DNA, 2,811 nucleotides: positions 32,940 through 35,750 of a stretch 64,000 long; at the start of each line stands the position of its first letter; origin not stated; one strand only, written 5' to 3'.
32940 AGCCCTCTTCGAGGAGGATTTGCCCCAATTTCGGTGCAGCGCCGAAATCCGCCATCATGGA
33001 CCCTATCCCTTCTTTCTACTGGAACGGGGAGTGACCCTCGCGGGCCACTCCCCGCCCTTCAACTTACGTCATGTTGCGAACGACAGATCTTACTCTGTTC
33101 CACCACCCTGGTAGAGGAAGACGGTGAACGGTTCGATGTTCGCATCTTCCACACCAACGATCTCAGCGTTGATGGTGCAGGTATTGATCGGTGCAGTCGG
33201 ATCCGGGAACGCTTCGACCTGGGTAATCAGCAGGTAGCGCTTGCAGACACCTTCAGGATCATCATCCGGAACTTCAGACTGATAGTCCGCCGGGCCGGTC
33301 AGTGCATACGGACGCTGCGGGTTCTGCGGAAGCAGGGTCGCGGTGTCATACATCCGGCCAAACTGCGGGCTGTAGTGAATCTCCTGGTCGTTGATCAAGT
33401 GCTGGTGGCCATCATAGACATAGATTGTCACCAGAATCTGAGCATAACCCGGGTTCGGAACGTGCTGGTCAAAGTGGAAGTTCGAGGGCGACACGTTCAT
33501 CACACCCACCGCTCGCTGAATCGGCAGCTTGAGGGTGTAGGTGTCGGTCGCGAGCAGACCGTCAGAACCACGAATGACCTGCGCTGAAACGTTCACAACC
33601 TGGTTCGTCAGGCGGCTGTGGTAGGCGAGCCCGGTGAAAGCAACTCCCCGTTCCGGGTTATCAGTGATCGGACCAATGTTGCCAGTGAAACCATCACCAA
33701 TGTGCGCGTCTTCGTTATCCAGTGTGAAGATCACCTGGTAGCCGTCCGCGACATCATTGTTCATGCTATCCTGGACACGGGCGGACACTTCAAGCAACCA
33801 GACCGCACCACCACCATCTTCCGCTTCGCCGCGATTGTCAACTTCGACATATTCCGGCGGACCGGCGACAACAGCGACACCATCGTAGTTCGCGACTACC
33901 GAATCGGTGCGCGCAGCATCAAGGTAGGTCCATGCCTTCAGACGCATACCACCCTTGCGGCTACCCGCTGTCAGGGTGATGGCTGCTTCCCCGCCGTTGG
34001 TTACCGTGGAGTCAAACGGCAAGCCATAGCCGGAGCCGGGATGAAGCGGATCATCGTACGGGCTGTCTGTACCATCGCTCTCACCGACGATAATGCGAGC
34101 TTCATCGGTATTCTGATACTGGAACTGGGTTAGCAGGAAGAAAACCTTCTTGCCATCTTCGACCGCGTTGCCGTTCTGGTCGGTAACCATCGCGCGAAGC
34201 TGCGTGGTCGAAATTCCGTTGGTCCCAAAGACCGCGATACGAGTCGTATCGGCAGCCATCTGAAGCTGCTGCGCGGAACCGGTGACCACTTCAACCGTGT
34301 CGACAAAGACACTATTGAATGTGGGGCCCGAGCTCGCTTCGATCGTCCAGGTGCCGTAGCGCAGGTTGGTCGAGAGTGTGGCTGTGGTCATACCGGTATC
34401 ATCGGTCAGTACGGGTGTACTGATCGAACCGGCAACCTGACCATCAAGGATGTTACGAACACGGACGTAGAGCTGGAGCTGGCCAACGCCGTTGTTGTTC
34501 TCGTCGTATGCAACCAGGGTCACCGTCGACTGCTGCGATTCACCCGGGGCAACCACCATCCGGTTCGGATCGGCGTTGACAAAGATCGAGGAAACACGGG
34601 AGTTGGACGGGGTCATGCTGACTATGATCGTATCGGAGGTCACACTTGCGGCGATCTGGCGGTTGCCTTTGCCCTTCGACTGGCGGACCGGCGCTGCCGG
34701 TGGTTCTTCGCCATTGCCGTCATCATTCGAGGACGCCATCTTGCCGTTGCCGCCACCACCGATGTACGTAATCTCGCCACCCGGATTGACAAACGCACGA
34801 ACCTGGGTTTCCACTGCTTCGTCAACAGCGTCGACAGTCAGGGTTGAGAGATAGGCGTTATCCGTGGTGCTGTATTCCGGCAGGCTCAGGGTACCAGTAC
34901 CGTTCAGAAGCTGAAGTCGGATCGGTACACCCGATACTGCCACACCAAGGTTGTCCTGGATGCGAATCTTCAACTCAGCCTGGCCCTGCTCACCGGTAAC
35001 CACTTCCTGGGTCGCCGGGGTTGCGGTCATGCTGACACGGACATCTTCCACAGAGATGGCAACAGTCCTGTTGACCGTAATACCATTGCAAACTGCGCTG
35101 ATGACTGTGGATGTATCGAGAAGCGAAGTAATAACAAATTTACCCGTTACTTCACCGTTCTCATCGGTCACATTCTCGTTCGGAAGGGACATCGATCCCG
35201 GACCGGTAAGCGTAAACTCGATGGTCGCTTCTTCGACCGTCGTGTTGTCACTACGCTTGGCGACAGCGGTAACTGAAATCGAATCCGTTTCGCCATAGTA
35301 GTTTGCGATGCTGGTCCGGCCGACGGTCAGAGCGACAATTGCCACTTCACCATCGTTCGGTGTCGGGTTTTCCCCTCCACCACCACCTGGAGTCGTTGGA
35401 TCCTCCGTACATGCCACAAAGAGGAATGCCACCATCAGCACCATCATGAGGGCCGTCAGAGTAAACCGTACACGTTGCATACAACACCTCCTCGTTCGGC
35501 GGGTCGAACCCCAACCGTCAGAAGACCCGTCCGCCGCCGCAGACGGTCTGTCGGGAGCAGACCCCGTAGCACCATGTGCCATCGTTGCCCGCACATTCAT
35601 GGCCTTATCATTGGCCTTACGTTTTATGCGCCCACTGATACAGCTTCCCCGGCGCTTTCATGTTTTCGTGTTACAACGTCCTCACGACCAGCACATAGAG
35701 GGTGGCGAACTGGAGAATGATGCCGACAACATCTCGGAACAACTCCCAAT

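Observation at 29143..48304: Complete ~19 kb type IV pilus supercluster with non-canonical inserted genes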

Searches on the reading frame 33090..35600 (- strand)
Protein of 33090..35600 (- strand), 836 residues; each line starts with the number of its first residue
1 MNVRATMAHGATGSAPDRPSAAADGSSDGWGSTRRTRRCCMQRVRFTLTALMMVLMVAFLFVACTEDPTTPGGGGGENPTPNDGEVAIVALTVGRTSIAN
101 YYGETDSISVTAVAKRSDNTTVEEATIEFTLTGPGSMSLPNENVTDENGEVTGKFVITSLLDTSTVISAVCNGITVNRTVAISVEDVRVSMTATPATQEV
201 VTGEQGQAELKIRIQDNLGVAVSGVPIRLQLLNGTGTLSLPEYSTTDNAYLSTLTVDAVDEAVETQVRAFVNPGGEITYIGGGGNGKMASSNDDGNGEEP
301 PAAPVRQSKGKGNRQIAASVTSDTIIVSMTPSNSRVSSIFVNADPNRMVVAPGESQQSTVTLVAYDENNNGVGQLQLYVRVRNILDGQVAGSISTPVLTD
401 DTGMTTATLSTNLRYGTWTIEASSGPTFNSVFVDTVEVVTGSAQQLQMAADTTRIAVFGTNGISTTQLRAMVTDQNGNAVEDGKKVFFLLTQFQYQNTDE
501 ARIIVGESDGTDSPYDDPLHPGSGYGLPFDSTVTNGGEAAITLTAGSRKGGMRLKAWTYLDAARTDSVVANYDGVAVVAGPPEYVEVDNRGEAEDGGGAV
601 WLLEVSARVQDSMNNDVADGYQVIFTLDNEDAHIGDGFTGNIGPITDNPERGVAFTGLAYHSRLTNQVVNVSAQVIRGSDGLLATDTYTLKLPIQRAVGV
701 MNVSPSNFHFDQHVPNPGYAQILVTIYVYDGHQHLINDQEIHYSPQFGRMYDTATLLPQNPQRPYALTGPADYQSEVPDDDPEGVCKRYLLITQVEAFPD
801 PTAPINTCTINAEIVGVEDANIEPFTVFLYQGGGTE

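Call 4: search_protein_families(library=pfam, proteins=[window:33090-35600:-], max_evalue=0.01)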
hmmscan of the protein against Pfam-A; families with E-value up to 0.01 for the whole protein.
window:33090-35600:- (836 aa): 2 families
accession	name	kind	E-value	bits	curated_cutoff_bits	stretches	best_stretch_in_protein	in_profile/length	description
PF02369.22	Big_1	-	3.2e-17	62.8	34.9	1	105-176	16-85/93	Bacterial Ig-like domain (group 1)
PF01835.25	MG2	-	0.0031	18.3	32.8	0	348-438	9-96/96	MG2 domain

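Call 5: search_protein_families(library=ncbifam, proteins=[window:33090-35600:-], max_evalue=0.01)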
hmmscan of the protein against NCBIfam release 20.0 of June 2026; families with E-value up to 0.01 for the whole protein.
window:33090-35600:- (836 aa): 1 family
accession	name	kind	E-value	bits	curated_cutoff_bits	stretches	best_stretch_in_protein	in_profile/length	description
NF058628.1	small_PFL1563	equivalog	0.00016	21.2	60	1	261-291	11-41/51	PFL_1563 family small protein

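Call 26: search_solved_structures(query=window:33090-35480:-, max_evalue=0.1)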
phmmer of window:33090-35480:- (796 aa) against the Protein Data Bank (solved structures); distinct sequences matched with E-value up to 0.1: 0.

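Call 29: find_homologous_proteins(query=window:33090-35480:-)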
Query window:33090-35480:- (796 aa): 8 proteins with E <= 0.001 among 8000 candidates.
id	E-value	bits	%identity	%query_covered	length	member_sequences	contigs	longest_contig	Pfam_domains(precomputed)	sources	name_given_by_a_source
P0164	0.0e+0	1763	100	100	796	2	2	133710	PF02369.23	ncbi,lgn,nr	ncbi:hypothetical protein KQI63_15080 [bacterium]|nr:hypothetical protein [bacterium]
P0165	0.0e+0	1627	91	100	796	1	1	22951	PF02369.23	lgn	-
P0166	3.8e-294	996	59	99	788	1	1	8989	PF02369.23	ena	-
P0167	9.6e-273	925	55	99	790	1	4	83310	PF02369.23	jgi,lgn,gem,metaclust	metaclust:\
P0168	3.1e-249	847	53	99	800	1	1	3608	PF02369.23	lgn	-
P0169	5.6e-176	605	41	64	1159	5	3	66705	PF02369.23,PF01835.26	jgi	-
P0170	2.3e-165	570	40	64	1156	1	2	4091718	PF02369.23,PF01835.26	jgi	jgi:hypothetical protein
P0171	1.1e-34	138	30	55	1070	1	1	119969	PF02369.23,PF09134.17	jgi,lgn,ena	-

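Call 52: predict_structure(alignment_id=A4)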
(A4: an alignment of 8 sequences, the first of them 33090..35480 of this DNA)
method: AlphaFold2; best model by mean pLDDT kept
length: 796 residues; sequences in the alignment: 8
mean_pLDDT: 76.4   pTM: 0.40
mean pLDDT of the five models: 76.4, 71.3, 70.2, 67.3, 63.9
residues with pLDDT >= 90: 166; 70-90: 440; 50-70: 94; < 50: 96
segments of 3 or more residues with pLDDT < 50: 1-10, 15-40, 234-279, 732-738, 793-796
pLDDT, mean of each block of 10 residues (from residue 1): 42 46 32 32 79 67 65 86 85 75 82 72 76 83 64 88 87 73 72 83 82 86 85 43 23 24 24 30 83 85 74 76 89 88 75 90 90 84 80 78 76 83 87 78 87 72 87 84 84 90 87 88 76 87 90 85 94 86 90 90 88 92 86 91 92 89 77 62 91 87 90 73 78 48 86 86 86 84 89 46
secondary structure, 60 per line:
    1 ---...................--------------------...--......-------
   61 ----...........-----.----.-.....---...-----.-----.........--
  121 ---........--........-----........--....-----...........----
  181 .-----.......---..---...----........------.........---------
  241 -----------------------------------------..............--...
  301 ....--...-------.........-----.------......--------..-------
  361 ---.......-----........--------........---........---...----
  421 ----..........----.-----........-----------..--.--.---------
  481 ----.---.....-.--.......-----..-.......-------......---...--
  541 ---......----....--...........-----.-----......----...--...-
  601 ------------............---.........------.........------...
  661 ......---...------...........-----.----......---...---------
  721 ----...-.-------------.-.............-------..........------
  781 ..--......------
elements in order (helices of 4 or more, strands of 3 or more residues): H4-22 E48-53 E65-75 E88-92 E96-98 E110-118 E124-131 E134-141 E147-154 E157-160 E166-176 E187-193 E202-204 E209-216 E223-231 E282-291 H292-295 E298-304 E307-309 E317-325 E338-343 E364-370 E376-383 E392-399 E403-410 E414-416 E425-434 E445-452 E489-493 E498-504 E513-519 E527-532 E536-538 E544-549 E554-557 E560-570 E582-587 E592-594 E597-599 E613-621 E628-636 E643-651 E658-666 E679-689 E700-705 E709-711 E725-727 E745-753 H754-757 E765-774 E785-790

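Call 55: fold_search(model_id=the predicted structure, library=pdb)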
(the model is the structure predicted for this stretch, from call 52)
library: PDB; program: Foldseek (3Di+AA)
matches with E <= 10: 1947; with E <= 0.001: 276
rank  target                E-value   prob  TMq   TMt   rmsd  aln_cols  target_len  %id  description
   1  9ijj_C                1.6e-15  1.00  0.16  0.15  34.8       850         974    9  In situ structure of the central apparatus in mouse sperm axoneme. (released 2025-06-04)
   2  7som_D                6.7e-15  1.00  0.27  0.16  28.6       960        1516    8  Ciliary C2 central pair apparatus isolated from Chlamydomonas reinhardtii (released 2022-04-13)
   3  7sqc_2A               1.6e-13  1.00  0.17  0.18  52.1       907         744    9  Ciliary C1 central pair apparatus isolated from Chlamydomonas reinhardtii (released 2022-04-13)
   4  4rtd                  2.1e-13  1.00  0.15  0.11  42.9       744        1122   12  Escherichia coli alpha-2-macroglobulin activated by porcine elastase (released 2015-07-15)
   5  7r5k_10               2.4e-13  1.00  0.13  0.07  41.6      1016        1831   10  Human nuclear pore complex (constricted) (released 2022-06-22)
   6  8wa2_D                2.5e-13  1.00  0.25  0.15  24.8       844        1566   10  cryo-EM structure of native mastigonemes isolated from Chlamydomonas reinhardtii at 3.0 angstrom resolution (released 2024-04-10)
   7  8wa2_C                5.3e-13  1.00  0.16  0.10  21.3       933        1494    8  cryo-EM structure of native mastigonemes isolated from Chlamydomonas reinhardtii at 3.0 angstrom resolution (released 2024-04-10)
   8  9b4h_A                7.4e-13  1.00  0.26  0.13  24.1       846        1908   10  Chlamydomonas reinhardtii mastigoneme filament (released 2024-04-10)
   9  5ftx                  7.7e-13  1.00  0.13  0.15  35.6       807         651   12  Structure of surface layer protein SbsC, domains 4-9 (released 2017-02-22)
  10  7sqc_2B               9.8e-13  1.00  0.18  0.19  52.8       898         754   10  Ciliary C1 central pair apparatus isolated from Chlamydomonas reinhardtii (released 2022-04-13)
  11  9ijj_4H               1.4e-12  1.00  0.18  0.05  51.4       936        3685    9  In situ structure of the central apparatus in mouse sperm axoneme. (released 2025-06-04)
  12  4aq1_A                2.0e-12  1.00  0.14  0.15  36.6       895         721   11  Structure of the SbsB S-layer protein of Geobacillus stearothermophilus PV72p2 in complex with nanobody KB6 (released 2012-06-13)
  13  8wa2_A                2.9e-12  1.00  0.25  0.13  24.8       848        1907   10  cryo-EM structure of native mastigonemes isolated from Chlamydomonas reinhardtii at 3.0 angstrom resolution (released 2024-04-10)
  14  8uin_A                3.3e-12  1.00  0.25  0.29  27.2       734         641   11  Structure of the C3bBb-albicin complex (released 2024-05-08)
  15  9u61_E                2.0e-11  1.00  0.14  0.09  41.1       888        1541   10  CP/MBL pathways C3 convertase C4b2a and C3 complex (released 2026-01-14)
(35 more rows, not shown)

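Call 65: find_related_loci(query=A4, collection=metagenome_contigs, flank=8000)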
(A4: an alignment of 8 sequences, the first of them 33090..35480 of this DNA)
Query A4 (796 aa) in metagenome_contigs; peptide patterns used: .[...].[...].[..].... (x = any residue, [..] = any of these).
27 stretches matched a pattern; 2 encode a relative of the query (tblastn E <= 1e-3); 2 distinct loci.
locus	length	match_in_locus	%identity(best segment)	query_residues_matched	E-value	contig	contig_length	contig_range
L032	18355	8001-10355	55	6-791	0e+0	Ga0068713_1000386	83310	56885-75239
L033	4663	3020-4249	30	351-787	4e-36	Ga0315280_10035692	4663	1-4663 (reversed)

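Call 74: search_protein_families(library=pfam, proteins=[P0171, P0170], max_evalue=0.01)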
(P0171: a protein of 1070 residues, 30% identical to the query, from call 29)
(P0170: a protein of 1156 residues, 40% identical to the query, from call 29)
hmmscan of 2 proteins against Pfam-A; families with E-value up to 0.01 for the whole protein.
P0171 (1070 aa): 2 families
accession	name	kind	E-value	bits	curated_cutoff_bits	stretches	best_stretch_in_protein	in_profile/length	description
PF02369.22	Big_1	-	1.2e-37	128.4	34.9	6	411-470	7-68/93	Bacterial Ig-like domain (group 1)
PF09134.16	Invasin_D3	-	7.9e-27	94.1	33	4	511-602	7-95/98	Invasin, domain 3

P0170 (1156 aa): 3 families
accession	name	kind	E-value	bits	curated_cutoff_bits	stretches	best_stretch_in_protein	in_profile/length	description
PF02369.22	Big_1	-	1.7e-22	79.7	34.9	3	64-141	16-88/93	Bacterial Ig-like domain (group 1)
PF01835.25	MG2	-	4.2e-12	46.7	32.8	0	356-437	16-96/96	MG2 domain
PF23316.1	Ig_DLEC1_6th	-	0.0022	18.5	27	0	327-379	38-89/105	DLEC1 sixth Ig-like domain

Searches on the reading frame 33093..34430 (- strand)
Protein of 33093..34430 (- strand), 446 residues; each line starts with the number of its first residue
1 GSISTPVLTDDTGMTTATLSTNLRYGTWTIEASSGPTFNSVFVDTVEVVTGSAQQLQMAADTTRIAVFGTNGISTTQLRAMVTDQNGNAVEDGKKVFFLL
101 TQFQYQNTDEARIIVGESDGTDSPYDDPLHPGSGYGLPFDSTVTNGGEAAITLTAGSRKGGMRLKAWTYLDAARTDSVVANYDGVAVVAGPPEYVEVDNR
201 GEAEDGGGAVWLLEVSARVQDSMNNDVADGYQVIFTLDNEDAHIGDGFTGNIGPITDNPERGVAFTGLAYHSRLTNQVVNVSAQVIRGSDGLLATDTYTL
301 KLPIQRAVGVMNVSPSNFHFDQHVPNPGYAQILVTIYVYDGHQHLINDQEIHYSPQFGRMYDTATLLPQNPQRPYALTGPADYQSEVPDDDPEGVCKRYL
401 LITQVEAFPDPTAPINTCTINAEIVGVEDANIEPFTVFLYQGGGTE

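Call 90: search_protein_representatives(protein=window:33093-34430:-)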
Query: 446 residues. Proteins with E-value up to 0.001 (for the whole library): 263; up to 1e-10: 175; up to 1e-30: 49. The best 150 are listed.
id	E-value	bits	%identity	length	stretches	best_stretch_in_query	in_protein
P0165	1.9e-275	930.1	91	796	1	1-446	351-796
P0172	2.2e-109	382.8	45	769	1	1-441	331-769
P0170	6.2e-94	331.9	38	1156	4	1-441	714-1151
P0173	3.4e-79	283.3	58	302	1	192-444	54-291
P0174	2.5e-76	273.8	40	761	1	1-440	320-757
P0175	2.6e-74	267.2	40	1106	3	18-439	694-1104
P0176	3.8e-73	263.4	41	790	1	1-440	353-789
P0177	6.0e-72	259.4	39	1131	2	45-439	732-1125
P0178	9.1e-70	252.2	39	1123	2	1-441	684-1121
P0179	9.2e-68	245.6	46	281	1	175-442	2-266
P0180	8.2e-67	242.5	39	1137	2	6-439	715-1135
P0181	1.0e-66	242.2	37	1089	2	1-439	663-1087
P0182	5.4e-65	236.5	38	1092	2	1-439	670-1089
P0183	9.4e-61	222.5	35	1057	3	32-437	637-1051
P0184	2.2e-60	221.3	39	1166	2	61-442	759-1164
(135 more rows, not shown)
